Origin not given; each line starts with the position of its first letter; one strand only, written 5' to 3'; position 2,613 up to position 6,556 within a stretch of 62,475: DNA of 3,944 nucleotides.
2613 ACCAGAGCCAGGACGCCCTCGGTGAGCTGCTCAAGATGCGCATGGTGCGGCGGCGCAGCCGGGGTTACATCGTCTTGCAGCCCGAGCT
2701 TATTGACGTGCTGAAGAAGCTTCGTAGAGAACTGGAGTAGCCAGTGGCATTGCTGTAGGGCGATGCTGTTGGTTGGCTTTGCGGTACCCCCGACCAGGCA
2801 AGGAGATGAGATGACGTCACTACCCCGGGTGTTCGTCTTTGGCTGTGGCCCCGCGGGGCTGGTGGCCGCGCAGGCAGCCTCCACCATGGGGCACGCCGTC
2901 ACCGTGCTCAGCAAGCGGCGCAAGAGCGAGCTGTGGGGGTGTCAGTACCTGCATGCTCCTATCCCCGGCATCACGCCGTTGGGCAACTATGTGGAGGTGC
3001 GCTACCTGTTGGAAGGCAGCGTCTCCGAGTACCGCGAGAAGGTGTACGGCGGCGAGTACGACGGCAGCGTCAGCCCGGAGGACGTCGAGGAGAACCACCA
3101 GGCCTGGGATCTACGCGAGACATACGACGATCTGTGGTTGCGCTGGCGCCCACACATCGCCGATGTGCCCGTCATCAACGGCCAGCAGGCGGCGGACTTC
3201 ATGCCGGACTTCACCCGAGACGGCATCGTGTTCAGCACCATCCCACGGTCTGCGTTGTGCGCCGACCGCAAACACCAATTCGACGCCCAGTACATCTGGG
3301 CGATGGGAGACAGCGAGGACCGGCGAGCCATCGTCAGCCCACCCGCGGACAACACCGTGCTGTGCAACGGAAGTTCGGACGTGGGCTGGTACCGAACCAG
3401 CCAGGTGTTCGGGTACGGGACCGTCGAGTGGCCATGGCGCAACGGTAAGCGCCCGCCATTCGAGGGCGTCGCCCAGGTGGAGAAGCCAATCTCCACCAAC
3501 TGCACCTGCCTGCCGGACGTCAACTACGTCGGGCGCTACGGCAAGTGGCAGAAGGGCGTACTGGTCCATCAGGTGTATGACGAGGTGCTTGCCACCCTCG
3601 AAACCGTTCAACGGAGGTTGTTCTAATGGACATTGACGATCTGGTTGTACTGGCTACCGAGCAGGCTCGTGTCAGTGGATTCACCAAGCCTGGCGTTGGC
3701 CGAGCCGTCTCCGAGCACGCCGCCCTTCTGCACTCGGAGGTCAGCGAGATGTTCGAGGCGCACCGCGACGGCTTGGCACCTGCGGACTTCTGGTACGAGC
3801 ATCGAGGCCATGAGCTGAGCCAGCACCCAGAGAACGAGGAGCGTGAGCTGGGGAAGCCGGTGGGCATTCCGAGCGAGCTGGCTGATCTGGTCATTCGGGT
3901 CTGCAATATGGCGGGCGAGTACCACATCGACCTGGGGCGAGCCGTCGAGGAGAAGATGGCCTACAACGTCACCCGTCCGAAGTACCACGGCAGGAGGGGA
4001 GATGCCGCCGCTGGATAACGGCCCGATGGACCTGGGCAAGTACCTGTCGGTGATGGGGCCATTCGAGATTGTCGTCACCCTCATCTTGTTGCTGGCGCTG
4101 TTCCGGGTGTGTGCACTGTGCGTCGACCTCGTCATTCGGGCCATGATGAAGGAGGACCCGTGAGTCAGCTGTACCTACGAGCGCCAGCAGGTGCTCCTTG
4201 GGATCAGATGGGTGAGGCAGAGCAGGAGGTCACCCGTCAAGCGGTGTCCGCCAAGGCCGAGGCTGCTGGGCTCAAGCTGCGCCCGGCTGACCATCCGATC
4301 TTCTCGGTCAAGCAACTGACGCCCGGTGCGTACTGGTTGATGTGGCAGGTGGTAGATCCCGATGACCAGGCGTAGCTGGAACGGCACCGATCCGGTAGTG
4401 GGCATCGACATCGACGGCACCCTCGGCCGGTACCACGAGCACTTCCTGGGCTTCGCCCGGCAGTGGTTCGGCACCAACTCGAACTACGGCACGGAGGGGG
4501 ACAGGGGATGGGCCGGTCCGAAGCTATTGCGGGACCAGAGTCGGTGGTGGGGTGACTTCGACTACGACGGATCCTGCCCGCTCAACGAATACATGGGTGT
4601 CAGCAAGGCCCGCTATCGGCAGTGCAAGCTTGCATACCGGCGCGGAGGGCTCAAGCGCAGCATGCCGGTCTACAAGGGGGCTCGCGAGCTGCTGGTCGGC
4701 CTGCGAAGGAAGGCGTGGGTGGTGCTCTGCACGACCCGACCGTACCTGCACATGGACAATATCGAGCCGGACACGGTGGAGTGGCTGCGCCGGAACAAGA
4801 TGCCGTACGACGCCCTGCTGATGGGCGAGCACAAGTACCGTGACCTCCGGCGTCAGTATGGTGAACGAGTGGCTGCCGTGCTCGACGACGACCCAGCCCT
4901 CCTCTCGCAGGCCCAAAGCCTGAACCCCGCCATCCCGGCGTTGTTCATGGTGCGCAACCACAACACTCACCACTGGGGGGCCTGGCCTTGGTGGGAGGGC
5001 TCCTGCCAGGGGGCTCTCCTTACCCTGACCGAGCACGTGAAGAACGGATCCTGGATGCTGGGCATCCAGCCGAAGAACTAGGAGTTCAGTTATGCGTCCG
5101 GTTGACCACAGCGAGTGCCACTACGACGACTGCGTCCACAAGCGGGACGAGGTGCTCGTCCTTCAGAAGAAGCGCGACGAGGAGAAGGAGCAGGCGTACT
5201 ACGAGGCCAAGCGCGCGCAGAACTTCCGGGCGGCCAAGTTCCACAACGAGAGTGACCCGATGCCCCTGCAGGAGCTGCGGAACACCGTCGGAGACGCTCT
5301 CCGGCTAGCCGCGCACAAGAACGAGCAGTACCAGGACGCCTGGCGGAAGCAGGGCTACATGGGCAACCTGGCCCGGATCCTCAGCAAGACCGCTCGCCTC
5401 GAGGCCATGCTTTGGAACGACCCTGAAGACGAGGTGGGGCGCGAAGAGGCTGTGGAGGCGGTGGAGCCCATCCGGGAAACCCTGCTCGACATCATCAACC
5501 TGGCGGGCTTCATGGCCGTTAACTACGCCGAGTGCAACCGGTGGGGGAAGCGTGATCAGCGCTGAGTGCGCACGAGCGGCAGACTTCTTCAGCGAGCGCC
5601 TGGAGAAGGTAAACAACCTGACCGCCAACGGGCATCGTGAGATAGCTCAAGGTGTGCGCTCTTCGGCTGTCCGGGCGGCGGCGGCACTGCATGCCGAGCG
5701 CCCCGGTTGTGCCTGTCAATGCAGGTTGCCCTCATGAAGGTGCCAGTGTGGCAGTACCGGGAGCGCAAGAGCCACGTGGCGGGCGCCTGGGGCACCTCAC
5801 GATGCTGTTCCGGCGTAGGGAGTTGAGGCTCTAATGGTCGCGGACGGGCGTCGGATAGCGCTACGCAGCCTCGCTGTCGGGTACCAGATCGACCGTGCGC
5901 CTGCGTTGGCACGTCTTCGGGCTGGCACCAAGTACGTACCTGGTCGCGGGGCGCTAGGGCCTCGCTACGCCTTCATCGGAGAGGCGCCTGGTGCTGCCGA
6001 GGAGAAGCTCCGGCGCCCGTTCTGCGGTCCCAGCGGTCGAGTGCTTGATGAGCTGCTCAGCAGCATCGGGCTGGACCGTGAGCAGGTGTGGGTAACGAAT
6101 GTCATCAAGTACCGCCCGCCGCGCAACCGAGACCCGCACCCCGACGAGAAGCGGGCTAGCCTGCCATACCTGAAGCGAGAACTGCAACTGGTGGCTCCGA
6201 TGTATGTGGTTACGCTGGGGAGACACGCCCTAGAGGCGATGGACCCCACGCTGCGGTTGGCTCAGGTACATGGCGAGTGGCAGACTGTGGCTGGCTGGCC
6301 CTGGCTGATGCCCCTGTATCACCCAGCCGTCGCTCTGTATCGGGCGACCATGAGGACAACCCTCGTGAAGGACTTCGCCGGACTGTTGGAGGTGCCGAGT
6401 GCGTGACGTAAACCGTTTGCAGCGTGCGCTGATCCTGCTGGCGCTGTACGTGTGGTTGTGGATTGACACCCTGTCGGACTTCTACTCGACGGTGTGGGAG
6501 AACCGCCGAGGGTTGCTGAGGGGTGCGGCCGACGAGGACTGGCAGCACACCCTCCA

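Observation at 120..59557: Genome-wide, strand-polar repeat: pyrimidine/C-rich tract followed by (C/T)TCGCAG, at least 25 copies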

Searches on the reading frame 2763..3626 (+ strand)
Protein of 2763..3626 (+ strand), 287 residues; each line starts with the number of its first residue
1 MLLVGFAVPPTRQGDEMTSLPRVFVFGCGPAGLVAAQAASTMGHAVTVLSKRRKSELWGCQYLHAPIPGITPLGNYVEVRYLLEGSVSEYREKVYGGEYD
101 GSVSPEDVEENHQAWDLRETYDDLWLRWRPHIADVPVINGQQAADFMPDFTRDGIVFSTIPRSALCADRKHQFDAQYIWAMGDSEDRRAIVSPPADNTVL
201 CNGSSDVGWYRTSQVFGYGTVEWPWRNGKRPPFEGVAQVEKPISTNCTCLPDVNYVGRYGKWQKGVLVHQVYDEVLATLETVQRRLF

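Call 21: search_protein_families(library=pfam, proteins=[window:2763-3626:+], max_evalue=0.01)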
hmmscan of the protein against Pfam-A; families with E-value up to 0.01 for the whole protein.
window:2763-3626:+ (287 aa): 5 families
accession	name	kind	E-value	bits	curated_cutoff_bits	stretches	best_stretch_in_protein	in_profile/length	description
PF01262.27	AlaDh_PNT_C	-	0.001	19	23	1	22-54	30-62/214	Alanine dehydrogenase/PNT, C-terminal domain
PF03486.20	HI0933_like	-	0.002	18.1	50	1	22-54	2-34/244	HI0933-like protein Rossmann domain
PF07992.20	Pyr_redox_2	-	0.0028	17.6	26.1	1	22-61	2-41/291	Pyridine nucleotide-disulphide oxidoreductase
PF12831.13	FAD_oxidored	-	0.0047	16.7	27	1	23-96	2-70/416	FAD dependent oxidoreductase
PF13450.12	NAD_binding_8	-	0.0062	17.2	21.9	0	25-53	1-29/68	NAD(P)-binding Rossmann-like domain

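Call 48: search_protein_families(library=phrogs, proteins=[window:2763-3626:+], max_evalue=0.001)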
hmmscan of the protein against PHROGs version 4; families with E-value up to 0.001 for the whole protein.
window:2763-3626:+ (287 aa): 1 family
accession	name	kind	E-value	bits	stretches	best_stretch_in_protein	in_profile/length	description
phrog_8720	-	unknown function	5.6e-89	299.1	1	23-283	3-268/270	-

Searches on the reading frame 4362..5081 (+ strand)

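Call 21: search_protein_families(library=pfam, proteins=[window:4362-5081:+], max_evalue=0.01)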
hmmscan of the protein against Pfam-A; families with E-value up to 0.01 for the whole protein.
window:4362-5081:+ (239 aa): 1 family
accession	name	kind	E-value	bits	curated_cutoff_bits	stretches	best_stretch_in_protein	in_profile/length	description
PF06941.18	NT5C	-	6.5e-05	23.3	24.8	1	92-203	57-157/180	5' nucleotidase, deoxy (Pyrimidine), cytosolic type C protein (NT5C)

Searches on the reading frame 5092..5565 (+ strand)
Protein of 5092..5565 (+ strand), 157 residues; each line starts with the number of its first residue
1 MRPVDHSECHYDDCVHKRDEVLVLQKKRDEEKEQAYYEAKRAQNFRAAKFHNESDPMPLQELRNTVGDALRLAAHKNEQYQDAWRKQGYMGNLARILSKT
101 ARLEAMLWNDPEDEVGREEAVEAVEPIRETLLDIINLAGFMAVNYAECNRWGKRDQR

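Call 21: search_protein_families(library=pfam, proteins=[window:5092-5565:+], max_evalue=0.01)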
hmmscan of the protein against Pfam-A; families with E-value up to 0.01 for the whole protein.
window:5092-5565:+ (157 aa): 0 families

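Call 48: search_protein_families(library=phrogs, proteins=[window:5092-5565:+], max_evalue=0.001)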
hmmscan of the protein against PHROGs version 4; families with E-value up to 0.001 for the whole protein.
window:5092-5565:+ (157 aa): 1 family
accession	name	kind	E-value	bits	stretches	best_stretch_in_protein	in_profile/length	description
phrog_1485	-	unknown function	1.2e-05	25.9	1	54-148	14-103/238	-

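Call 70: search_solved_structures(query=window:5092-5565:+, max_evalue=1)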
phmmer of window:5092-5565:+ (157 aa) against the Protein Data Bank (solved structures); distinct sequences matched with E-value up to 1: 0.

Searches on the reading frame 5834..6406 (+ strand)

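Call 21: search_protein_families(library=pfam, proteins=[window:5834-6406:+], max_evalue=0.01)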
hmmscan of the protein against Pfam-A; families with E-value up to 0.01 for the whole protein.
window:5834-6406:+ (190 aa): 1 family
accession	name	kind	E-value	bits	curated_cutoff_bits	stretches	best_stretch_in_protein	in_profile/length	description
PF03167.25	UDG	-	2.3e-27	96.2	24.3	1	36-175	1-129/141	Uracil DNA glycosylase superfamily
